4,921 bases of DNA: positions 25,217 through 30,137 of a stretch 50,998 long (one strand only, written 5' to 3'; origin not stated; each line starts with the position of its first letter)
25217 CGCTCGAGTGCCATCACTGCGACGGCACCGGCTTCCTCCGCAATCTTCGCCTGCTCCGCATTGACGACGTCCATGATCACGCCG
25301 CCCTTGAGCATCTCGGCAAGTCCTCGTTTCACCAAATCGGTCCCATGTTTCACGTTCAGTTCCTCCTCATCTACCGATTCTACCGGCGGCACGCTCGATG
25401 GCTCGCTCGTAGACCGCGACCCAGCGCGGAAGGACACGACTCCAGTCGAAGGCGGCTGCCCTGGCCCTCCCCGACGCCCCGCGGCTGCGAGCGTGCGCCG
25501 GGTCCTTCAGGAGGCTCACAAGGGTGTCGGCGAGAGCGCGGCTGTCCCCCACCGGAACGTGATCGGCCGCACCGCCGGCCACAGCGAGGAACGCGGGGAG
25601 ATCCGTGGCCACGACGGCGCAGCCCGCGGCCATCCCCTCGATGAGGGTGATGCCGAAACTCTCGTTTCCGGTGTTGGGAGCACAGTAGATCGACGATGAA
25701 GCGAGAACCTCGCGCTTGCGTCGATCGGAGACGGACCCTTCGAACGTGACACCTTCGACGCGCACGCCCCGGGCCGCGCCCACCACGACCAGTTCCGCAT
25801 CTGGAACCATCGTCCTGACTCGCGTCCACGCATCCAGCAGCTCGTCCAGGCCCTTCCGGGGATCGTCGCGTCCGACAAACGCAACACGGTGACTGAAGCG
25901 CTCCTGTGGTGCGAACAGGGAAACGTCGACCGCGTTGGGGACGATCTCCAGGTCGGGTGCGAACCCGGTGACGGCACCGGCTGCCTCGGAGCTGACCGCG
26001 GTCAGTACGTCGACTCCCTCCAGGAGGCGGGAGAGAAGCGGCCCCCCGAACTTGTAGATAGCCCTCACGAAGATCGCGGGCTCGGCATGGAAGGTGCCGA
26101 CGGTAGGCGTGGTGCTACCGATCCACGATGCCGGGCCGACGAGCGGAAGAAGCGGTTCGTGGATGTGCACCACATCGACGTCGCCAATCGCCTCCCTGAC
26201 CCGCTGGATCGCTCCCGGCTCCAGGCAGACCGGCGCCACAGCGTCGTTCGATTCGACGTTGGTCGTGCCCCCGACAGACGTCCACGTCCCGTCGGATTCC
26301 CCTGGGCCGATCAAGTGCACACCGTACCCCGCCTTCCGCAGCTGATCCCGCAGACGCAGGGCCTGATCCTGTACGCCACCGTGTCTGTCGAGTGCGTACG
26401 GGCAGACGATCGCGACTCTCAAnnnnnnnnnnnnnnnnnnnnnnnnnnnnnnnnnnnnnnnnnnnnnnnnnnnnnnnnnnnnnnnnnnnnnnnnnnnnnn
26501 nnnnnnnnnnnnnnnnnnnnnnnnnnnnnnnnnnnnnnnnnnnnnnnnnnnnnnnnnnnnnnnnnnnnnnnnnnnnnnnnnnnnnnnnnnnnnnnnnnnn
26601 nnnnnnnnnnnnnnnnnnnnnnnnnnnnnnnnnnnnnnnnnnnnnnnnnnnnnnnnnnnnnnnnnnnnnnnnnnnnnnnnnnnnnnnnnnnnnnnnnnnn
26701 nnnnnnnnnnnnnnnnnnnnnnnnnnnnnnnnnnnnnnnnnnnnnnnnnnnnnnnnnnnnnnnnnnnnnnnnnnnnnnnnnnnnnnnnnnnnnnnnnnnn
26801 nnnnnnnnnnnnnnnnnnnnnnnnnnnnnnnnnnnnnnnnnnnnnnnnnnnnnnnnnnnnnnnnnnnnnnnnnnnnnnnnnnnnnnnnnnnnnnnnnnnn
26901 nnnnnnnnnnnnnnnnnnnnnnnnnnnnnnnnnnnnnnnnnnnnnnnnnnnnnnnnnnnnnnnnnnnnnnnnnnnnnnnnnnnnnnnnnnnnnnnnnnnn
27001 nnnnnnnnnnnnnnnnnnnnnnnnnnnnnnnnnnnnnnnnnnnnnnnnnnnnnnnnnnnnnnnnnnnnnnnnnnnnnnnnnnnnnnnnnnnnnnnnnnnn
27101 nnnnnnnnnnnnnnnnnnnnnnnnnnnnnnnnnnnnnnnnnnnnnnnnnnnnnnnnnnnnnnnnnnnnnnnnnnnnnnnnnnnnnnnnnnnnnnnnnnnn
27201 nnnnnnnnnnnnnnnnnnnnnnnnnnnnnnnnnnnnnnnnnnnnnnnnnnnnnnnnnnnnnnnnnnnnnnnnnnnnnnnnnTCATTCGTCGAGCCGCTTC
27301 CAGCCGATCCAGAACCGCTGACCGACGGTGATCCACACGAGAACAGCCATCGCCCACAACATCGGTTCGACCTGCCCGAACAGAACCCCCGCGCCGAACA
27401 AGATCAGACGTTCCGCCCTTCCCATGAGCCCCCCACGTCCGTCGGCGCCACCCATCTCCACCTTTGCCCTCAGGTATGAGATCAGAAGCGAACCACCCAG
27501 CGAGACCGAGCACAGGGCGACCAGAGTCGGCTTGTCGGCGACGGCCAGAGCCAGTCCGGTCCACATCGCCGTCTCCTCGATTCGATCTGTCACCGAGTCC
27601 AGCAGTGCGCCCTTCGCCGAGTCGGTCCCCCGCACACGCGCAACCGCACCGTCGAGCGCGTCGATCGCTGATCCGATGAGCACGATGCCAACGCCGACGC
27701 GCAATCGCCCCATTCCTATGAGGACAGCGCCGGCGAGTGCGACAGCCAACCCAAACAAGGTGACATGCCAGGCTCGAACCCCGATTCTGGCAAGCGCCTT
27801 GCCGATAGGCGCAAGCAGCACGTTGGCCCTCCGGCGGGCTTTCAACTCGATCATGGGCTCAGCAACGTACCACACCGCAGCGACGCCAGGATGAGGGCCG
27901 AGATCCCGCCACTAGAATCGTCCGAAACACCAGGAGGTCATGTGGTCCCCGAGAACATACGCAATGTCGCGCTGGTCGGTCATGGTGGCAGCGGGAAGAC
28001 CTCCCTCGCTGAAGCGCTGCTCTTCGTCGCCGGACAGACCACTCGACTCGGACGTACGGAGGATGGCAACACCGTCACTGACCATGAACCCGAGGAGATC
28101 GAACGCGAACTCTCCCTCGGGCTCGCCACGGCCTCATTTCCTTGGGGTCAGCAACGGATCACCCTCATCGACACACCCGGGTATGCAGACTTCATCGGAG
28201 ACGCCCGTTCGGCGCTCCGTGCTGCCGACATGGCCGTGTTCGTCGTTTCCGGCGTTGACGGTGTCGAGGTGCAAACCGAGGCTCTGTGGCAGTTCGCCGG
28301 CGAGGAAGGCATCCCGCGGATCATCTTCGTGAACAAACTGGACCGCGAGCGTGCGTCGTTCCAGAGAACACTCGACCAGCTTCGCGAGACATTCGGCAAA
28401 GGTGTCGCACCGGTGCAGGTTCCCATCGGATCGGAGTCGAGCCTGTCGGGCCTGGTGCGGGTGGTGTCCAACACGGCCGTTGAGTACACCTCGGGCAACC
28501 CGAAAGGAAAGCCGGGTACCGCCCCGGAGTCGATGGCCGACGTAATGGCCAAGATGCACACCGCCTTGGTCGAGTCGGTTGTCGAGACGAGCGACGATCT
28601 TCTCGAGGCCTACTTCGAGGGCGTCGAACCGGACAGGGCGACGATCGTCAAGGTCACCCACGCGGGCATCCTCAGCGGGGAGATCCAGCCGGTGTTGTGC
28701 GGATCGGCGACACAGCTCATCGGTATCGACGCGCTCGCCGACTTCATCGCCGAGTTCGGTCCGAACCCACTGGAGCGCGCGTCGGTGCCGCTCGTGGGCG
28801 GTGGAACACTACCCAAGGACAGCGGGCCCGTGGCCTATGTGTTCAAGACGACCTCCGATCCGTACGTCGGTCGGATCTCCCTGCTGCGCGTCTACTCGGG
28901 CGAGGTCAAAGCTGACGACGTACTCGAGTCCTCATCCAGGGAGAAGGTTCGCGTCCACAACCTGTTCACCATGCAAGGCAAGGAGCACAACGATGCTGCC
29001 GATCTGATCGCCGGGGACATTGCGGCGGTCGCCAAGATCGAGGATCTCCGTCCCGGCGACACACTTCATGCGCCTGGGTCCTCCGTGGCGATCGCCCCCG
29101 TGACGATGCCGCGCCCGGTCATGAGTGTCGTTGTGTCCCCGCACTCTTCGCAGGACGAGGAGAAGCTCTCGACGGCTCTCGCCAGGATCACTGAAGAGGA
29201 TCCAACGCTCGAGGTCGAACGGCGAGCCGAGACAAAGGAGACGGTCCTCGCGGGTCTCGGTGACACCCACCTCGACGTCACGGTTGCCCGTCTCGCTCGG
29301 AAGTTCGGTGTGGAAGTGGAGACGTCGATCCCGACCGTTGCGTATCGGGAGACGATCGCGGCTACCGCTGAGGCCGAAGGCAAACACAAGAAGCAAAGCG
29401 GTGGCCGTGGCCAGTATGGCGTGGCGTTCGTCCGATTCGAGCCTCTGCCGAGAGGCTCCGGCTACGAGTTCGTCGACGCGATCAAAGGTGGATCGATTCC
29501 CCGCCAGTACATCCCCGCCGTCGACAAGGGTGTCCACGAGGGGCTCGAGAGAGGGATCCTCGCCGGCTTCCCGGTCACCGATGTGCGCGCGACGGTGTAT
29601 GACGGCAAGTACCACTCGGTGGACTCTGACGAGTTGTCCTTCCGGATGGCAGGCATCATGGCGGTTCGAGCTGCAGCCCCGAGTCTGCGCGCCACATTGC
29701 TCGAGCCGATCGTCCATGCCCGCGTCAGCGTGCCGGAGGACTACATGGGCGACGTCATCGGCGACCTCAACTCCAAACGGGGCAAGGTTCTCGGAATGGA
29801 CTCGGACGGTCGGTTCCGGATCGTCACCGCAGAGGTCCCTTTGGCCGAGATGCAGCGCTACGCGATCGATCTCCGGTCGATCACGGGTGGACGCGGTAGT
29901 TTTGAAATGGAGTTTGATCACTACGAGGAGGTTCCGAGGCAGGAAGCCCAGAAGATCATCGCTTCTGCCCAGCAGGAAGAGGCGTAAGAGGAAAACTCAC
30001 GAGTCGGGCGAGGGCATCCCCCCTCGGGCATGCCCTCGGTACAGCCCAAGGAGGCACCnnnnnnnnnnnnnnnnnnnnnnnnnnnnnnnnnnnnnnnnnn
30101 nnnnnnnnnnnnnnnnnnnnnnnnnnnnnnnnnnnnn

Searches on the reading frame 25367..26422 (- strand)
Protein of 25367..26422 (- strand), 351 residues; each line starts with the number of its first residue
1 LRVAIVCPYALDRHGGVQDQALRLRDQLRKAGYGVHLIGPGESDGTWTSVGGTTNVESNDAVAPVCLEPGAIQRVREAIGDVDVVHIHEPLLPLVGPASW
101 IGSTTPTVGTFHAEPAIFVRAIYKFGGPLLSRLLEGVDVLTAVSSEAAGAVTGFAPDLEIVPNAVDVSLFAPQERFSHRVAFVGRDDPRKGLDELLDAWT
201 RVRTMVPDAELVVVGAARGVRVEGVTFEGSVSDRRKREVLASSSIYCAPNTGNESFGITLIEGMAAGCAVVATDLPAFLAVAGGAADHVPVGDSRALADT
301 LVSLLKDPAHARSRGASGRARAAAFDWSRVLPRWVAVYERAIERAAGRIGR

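Call 27: search_protein_families(library=pfam, proteins=[window:25367-26422:-], max_evalue=0.001)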
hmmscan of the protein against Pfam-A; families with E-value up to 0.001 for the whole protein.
window:25367-26422:- (351 aa): 5 families
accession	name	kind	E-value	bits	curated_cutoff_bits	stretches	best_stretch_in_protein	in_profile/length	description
PF13692.12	Glyco_trans_1_4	-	2.5e-23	83.3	27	1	178-307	2-142/142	Glycosyl transferases group 1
PF00534.26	Glycos_transf_1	-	2.3e-20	73.3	26.4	1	180-319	18-170/172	Glycosyl transferases group 1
PF13439.12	Glyco_transf_4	-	7.4e-15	55.8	28.5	1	15-168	2-169/170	Glycosyltransferase Family 4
PF13579.12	Glyco_trans_4_4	-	3.1e-10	41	29.7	1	15-163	1-157/158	Glycosyl transferase 4-like domain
PF13524.12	Glyco_trans_1_2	-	9.8e-05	22.8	25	1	195-324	5-132/144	Glycosyl transferase-like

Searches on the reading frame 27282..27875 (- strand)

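Call 27: search_protein_families(library=pfam, proteins=[window:27282-27875:-], max_evalue=0.001)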
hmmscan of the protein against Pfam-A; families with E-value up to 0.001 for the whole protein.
window:27282-27875:- (197 aa): 1 family
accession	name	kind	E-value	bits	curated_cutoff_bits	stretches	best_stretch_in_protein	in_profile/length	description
PF01066.26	CDP-OH_P_transf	-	1.7e-10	42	22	1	38-182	7-145/152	CDP-alcohol phosphatidyltransferase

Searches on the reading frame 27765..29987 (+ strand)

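Call 27: search_protein_families(library=pfam, proteins=[window:27765-29987:+], max_evalue=0.001)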
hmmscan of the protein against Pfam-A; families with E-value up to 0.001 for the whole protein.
window:27765-29987:+ (740 aa): 8 families
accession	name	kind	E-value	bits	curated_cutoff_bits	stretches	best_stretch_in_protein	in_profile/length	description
PF00009.33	GTP_EFTU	-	4.5e-43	147.5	26.5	1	63-331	1-185/188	Elongation factor Tu GTP binding domain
PF03764.24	EFG_IV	-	7.1e-43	145.7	24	1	523-638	1-117/121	Elongation factor G, domain IV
PF00679.30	EFG_C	-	7.1e-31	106.5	27.9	1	645-730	2-88/89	Elongation factor G C-terminus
PF14492.12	EFG_III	-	8.7e-28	96.6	27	1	448-520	1-73/75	Elongation Factor G, domain III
PF22042.2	EF-G_D2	-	1.7e-12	47.7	27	1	357-435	4-82/84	Elongation factor G domain 2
PF03144.31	GTP_EFTU_D2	-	1.5e-10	41.8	30.3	1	369-434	1-72/73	Elongation factor Tu domain 2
PF01926.29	MMR_HSR1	-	1.2e-08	35.5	21.9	1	67-191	1-113/113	50S ribosome-binding GTPase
PF02463.25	SMC_N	-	0.00068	19.6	40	0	68-104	27-64/220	RecF/RecN/SMC N terminal domain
